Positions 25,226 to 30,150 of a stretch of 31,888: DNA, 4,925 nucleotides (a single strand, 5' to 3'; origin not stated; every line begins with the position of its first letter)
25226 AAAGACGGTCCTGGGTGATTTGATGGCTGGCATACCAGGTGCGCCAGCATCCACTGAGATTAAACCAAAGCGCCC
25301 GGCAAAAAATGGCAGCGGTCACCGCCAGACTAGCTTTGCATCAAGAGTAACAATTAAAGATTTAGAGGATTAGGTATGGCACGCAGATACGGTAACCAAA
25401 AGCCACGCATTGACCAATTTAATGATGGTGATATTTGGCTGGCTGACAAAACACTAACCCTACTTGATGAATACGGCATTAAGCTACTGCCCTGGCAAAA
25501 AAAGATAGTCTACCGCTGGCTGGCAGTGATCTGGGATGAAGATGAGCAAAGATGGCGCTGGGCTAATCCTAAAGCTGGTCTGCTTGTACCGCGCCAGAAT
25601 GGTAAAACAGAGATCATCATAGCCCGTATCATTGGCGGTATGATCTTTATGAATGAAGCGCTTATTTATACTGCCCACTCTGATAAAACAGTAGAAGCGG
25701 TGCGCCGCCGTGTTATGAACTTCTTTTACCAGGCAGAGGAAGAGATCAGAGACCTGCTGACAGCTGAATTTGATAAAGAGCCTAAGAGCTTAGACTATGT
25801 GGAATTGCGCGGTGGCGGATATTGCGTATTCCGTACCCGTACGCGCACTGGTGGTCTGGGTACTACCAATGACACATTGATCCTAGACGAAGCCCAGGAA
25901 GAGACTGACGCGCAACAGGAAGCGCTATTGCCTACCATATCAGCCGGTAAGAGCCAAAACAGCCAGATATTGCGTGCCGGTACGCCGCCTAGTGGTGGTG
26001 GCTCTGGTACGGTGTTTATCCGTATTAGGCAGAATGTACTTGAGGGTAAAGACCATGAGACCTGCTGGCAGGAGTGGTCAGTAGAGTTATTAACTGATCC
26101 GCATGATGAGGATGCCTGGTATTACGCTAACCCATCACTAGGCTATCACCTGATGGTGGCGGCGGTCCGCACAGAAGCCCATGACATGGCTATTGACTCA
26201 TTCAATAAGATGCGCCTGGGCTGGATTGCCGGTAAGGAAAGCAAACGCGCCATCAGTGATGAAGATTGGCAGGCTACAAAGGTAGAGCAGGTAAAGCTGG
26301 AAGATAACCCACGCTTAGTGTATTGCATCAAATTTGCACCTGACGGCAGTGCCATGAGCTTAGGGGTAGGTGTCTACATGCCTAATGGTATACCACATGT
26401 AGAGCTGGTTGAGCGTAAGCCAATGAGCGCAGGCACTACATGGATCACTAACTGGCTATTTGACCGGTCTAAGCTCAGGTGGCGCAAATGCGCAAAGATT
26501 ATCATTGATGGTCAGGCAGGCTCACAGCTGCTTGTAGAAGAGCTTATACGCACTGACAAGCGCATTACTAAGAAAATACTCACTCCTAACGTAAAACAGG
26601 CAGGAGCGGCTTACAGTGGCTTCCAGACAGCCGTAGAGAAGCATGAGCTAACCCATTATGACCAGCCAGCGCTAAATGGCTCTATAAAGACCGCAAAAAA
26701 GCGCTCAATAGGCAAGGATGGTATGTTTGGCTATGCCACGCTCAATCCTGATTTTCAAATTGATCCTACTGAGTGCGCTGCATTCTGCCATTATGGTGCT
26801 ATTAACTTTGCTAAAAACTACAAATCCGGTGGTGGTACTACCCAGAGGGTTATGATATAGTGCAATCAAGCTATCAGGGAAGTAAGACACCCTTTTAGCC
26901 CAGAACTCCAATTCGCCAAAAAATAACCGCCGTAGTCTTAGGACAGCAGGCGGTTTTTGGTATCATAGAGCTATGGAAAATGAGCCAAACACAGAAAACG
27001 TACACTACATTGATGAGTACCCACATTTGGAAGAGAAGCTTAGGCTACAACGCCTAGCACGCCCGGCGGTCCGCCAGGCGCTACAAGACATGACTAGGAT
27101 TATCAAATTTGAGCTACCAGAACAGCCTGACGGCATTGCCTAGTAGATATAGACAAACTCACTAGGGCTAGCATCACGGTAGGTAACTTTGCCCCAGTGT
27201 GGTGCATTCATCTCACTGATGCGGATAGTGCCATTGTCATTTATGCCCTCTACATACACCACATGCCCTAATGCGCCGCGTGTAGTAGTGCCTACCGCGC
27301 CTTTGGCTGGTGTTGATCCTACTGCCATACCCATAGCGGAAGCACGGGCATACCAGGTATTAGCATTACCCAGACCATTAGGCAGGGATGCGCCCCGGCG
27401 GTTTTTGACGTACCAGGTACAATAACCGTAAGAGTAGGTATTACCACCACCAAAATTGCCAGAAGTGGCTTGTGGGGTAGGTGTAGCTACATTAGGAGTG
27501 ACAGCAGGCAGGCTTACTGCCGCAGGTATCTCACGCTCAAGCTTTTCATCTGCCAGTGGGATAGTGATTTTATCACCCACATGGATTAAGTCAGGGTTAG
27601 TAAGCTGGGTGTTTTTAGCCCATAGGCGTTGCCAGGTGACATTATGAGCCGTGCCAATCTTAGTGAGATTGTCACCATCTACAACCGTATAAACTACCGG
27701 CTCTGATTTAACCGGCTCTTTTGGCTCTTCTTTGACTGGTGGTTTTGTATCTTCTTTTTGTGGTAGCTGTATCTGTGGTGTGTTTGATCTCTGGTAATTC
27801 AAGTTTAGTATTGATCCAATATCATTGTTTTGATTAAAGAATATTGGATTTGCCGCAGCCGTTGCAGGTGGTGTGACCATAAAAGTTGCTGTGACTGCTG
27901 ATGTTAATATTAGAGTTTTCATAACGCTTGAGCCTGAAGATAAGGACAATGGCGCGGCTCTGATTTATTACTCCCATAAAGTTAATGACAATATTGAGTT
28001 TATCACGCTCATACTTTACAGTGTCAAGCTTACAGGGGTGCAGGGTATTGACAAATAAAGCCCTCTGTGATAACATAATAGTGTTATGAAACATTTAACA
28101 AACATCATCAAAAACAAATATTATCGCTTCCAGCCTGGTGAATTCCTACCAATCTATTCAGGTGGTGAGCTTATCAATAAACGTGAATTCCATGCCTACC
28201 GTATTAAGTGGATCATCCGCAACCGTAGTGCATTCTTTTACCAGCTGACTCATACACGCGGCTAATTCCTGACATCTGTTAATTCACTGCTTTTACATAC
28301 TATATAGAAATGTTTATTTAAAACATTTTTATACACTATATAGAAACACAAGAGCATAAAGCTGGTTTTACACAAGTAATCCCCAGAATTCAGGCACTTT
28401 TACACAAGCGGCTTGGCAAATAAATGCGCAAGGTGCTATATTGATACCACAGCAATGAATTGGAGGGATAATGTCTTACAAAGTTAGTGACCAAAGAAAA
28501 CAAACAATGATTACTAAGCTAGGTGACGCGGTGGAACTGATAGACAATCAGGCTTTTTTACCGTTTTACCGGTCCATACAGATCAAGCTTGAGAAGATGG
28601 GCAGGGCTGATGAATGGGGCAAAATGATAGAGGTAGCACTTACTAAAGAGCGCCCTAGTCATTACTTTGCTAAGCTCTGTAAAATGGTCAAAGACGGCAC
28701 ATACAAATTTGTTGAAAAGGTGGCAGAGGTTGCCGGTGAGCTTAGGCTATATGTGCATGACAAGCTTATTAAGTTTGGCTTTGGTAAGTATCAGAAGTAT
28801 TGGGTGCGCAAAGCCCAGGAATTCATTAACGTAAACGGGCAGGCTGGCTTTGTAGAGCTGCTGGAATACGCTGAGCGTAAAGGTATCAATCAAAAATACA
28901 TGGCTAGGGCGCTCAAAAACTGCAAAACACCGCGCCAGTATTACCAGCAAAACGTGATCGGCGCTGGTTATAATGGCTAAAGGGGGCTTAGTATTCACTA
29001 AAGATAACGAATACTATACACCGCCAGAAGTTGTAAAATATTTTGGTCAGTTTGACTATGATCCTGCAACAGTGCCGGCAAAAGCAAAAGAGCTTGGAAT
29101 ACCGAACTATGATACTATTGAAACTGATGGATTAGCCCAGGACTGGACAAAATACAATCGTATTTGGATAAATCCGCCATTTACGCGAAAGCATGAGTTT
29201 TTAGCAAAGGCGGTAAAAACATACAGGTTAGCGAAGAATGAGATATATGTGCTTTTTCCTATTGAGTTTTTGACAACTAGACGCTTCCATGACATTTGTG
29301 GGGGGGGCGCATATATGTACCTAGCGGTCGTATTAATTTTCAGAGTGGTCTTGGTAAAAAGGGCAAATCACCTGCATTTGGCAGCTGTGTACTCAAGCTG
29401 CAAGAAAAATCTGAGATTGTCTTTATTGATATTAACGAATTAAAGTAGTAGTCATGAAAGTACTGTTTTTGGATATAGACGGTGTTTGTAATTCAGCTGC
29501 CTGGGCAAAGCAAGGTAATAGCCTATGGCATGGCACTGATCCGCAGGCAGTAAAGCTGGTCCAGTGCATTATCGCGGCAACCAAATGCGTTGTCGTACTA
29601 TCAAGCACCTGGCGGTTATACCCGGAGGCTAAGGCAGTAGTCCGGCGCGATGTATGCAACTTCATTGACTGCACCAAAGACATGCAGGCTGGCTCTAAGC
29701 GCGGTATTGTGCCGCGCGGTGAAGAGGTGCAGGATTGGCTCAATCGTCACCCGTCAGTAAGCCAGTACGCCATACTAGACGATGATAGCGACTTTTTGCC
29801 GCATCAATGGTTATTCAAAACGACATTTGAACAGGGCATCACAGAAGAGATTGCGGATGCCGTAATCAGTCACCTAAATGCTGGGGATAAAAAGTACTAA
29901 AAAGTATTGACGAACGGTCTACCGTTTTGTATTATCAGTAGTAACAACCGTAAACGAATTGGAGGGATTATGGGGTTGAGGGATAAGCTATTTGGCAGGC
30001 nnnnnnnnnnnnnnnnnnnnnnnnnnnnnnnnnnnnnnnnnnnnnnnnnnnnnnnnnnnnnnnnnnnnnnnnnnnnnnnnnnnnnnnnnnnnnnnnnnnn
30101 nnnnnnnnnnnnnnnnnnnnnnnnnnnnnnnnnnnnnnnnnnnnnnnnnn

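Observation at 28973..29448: A phage Dam-family adenine methyltransferase is split exactly at a G8 homopolymer, giving a candidate phase-variable or slippage-dependent switch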

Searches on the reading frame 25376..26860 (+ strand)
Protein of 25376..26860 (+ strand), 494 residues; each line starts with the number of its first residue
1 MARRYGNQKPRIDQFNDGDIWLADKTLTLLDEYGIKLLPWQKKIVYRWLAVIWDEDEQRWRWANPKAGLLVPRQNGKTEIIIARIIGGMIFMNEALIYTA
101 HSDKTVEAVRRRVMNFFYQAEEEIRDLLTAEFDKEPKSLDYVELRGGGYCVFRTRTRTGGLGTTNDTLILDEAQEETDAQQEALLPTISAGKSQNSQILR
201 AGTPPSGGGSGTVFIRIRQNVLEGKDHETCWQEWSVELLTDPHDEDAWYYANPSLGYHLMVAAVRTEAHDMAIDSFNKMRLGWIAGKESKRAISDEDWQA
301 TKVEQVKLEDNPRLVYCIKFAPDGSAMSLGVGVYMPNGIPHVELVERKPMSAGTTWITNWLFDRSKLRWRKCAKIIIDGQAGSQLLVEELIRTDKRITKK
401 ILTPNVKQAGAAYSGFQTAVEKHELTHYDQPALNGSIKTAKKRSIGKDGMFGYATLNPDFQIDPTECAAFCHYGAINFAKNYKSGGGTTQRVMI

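Call 16: search_protein_families(library=phrogs, proteins=[window:25376-26860:+], max_evalue=0.001)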
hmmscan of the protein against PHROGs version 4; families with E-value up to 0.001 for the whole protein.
window:25376-26860:+ (494 aa): 6 families
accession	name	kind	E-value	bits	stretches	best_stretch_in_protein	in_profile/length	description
phrog_9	-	head and packaging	9.8e-47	161.3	1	2-485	57-673/812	terminase large subunit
phrog_17688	-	unknown function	3.8e-35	122.7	1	4-296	8-289/290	-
phrog_2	-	head and packaging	2e-13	51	1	35-455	264-589/807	terminase large subunit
phrog_7579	-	head and packaging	0.00011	22.5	1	67-204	20-147/239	terminase large subunit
phrog_6910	-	unknown function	0.00026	21.7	1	139-191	64-113/125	-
phrog_675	-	head and packaging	0.00096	18.5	0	57-204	55-191/576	terminase large subunit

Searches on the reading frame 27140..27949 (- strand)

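Call 16: search_protein_families(library=phrogs, proteins=[window:27140-27949:-], max_evalue=0.001)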
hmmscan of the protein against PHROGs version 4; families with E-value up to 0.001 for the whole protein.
window:27140-27949:- (269 aa): 6 families
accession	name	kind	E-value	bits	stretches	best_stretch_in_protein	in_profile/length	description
phrog_4602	-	other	8.3e-12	46.5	1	85-147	35-96/220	transglycosylase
phrog_28649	-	unknown function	7.7e-10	39.4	1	141-248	264-373/398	-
phrog_380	-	lysis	8.9e-10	39.1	1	52-135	152-239/309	endolysin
phrog_291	-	lysis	3.5e-07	30.3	1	51-132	423-476/509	endolysin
phrog_16914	-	moron, auxiliary metabolic gene and host takeover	6.2e-07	30.3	1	86-143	25-82/200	sporulation protein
phrog_14642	-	lysis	1.2e-05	25.9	1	86-135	28-75/215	endolysin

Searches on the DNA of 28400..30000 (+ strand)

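Call 5: search_dna_similar(query=window:28400-30000:+, collection=phages, mode=near, max_rows=40)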
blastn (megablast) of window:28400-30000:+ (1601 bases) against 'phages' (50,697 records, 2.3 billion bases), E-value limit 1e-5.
No match.

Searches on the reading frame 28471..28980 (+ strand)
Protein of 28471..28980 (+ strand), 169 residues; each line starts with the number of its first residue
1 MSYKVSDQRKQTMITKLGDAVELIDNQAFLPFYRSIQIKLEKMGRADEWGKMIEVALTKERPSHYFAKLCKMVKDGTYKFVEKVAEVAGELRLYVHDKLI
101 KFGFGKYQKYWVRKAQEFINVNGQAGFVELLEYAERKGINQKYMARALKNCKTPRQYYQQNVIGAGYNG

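Call 16: search_protein_families(library=phrogs, proteins=[window:28471-28980:+], max_evalue=0.001)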
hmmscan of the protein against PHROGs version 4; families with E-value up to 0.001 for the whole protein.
window:28471-28980:+ (169 aa): 0 families

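Call 58: search_protein_families(library=pfam, proteins=[window:28471-28980:+], max_evalue=0.001)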
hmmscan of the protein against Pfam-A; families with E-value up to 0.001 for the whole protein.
window:28471-28980:+ (169 aa): 0 families

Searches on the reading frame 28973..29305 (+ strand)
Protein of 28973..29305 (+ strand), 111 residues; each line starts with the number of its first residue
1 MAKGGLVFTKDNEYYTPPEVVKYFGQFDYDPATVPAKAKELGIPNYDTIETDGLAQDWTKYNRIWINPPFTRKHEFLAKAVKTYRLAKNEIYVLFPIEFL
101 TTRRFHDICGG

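Call 23: find_homologous_proteins(query=window:28973-29305:+, max_evalue=1e-30)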
Query seq(111 aa) (111 aa): 1018 proteins with E <= 1e-30 among 1061 candidates; the best 120 are listed.
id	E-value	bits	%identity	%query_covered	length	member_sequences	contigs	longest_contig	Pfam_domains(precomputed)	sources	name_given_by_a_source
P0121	4.6e-68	245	95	100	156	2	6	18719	PF05869.17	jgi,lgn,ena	jgi:hypothetical protein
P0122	1.9e-63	230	88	100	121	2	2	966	PF05869.17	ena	-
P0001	4.5e-63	229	88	100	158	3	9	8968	PF05869.17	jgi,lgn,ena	jgi:phage N-6-adenine-methyltransferase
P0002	4.5e-63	229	88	100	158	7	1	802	PF05869.17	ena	-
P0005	6.6e-56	206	79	100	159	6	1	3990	PF05869.17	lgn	-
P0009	1.2e-55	205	79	100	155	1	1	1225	PF05869.17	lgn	-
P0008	1.5e-55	204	79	100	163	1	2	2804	PF05869.17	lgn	-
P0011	1.4e-54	201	78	100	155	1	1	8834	PF05869.17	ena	-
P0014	1.4e-54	201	78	100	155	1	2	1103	PF05869.17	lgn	-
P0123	1.7e-54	201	79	100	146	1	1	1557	PF05869.17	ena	-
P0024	1.7e-54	201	78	100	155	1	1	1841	PF05869.17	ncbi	-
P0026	2.0e-54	201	78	100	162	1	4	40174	PF05869.17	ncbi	-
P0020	2.3e-54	201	77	100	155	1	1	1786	PF05869.17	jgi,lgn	-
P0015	2.3e-54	201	77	100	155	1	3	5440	PF05869.17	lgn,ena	-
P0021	2.7e-54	200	77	100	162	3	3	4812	PF05869.17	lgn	-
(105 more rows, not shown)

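Call 36: find_encoding_contigs(protein=P0122, flank=1500, max_places=6)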
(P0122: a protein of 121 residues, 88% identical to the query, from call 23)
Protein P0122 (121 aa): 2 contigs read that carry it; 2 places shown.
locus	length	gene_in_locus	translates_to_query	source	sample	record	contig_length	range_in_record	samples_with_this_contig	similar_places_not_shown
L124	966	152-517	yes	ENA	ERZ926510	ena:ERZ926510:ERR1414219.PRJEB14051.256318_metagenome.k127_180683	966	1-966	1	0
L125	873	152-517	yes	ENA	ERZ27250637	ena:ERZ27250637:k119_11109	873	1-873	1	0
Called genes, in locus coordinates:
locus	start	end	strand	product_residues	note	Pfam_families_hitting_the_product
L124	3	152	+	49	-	?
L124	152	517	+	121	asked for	PF05869:Dam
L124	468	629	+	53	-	-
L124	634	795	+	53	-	-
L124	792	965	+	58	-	?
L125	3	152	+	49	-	?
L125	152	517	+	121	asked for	PF05869:Dam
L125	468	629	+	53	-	-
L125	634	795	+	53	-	-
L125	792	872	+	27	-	?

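Call 37: find_encoding_contigs(protein=P0121, flank=1500, max_places=10)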
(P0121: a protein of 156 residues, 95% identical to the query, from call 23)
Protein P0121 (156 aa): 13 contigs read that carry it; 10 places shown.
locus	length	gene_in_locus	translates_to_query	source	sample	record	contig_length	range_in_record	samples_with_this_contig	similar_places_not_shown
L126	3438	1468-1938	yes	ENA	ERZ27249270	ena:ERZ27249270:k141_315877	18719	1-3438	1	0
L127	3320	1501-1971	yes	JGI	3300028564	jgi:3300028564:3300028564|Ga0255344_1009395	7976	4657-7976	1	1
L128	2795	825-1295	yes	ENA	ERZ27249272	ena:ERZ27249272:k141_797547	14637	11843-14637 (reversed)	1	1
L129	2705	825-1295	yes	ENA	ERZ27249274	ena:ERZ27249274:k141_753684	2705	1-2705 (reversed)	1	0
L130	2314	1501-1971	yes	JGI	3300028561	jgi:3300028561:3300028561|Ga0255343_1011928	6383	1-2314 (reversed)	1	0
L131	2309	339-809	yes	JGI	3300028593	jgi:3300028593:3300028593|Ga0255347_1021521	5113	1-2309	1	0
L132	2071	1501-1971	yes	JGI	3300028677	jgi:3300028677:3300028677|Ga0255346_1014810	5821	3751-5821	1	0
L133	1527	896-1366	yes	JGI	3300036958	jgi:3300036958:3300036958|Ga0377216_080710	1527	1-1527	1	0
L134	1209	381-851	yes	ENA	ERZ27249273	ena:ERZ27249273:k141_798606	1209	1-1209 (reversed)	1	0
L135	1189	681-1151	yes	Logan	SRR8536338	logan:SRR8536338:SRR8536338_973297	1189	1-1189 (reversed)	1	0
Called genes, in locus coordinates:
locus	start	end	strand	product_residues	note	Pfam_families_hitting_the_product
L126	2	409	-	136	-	?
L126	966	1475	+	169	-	-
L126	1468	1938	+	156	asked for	PF05869:Dam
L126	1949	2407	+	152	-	PF18143:HAD_SAK_2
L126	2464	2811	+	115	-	-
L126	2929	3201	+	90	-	PF09397:FtsK_gamma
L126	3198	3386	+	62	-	-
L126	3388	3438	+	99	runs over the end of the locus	-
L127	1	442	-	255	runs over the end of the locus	PF01476:LysM, PF05257:CHAP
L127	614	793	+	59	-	-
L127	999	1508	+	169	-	-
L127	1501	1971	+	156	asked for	PF05869:Dam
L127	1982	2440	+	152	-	PF18143:HAD_SAK_2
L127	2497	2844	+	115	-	-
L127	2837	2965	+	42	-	-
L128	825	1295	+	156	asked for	PF05869:Dam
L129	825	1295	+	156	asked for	PF05869:Dam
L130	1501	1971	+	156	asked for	PF05869:Dam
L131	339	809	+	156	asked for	PF05869:Dam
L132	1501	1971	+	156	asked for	PF05869:Dam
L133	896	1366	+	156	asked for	PF05869:Dam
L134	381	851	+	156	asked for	PF05869:Dam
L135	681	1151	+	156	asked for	PF05869:Dam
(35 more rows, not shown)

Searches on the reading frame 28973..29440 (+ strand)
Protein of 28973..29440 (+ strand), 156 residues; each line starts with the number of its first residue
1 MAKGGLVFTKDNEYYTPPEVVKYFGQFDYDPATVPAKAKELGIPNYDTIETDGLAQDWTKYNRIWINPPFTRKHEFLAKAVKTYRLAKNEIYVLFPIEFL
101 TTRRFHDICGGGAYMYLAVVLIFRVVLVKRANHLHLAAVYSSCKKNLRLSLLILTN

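Call 4: search_protein_families(library=pfam, proteins=[window:28973-29440:+], max_evalue=1)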
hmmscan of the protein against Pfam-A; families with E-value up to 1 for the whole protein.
seq(156 aa): 1 family
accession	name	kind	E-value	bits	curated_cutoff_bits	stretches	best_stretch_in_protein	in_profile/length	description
PF05869.16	Dam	-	1.3e-12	48.1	28.1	1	21-98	23-97/169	DNA N-6-adenine-methyltransferase (Dam)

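Call 19: find_encoding_contigs(protein=window:28973-29440:+, flank=3000, max_places=10)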
Protein seq(156 aa) (156 aa): 15 contigs read that carry it; 10 places shown.
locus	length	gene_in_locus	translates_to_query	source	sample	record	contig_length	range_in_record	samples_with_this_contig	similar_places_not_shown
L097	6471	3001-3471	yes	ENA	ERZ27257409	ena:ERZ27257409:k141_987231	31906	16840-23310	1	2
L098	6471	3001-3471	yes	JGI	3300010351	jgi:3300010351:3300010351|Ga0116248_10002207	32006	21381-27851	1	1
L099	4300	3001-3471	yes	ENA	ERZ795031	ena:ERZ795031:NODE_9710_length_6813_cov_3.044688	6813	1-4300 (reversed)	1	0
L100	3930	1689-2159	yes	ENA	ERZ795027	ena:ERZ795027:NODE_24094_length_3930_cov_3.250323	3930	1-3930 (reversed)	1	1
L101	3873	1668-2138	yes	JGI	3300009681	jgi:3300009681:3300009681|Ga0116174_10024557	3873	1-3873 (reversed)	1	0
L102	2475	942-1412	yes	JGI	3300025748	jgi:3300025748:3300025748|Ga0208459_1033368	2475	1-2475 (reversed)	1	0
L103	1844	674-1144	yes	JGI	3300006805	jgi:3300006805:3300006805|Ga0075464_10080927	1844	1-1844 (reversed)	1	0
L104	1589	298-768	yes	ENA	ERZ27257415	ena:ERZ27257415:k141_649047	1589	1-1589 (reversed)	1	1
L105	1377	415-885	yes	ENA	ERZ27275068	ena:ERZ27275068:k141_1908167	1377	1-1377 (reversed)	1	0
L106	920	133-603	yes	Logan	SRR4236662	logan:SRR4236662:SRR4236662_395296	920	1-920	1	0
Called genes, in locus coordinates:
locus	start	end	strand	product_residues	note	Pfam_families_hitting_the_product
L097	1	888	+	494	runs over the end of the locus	-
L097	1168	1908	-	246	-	PF01476:LysM, PF05257:CHAP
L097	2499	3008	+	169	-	-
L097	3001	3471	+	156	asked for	PF05869:Dam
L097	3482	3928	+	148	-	PF18143:HAD_SAK_2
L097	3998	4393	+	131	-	-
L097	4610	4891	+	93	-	-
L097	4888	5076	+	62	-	-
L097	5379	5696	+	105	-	-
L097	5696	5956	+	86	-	-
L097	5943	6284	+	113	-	-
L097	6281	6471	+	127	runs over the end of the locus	-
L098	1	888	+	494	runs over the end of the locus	-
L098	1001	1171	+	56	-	-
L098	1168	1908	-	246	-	PF01476:LysM, PF05257:CHAP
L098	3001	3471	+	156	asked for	PF05869:Dam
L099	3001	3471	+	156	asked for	PF05869:Dam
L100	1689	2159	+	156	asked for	PF05869:Dam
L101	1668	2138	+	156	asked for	PF05869:Dam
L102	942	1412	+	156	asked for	PF05869:Dam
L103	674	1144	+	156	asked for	PF05869:Dam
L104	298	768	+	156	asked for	PF05869:Dam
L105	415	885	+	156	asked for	PF05869:Dam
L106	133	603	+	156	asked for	PF05869:Dam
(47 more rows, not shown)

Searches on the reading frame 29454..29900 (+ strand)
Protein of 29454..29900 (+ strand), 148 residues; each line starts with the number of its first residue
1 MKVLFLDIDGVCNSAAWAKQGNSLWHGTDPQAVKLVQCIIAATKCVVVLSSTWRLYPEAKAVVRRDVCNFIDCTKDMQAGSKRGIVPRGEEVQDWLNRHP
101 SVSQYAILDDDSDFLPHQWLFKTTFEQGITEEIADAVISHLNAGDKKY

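Call 16: search_protein_families(library=phrogs, proteins=[window:29454-29900:+], max_evalue=0.001)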
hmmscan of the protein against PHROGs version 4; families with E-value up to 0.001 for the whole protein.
window:29454-29900:+ (148 aa): 1 family
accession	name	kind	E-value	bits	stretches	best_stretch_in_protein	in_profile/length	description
phrog_1818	-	unknown function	1.2e-26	94.4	1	1-142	5-153/161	-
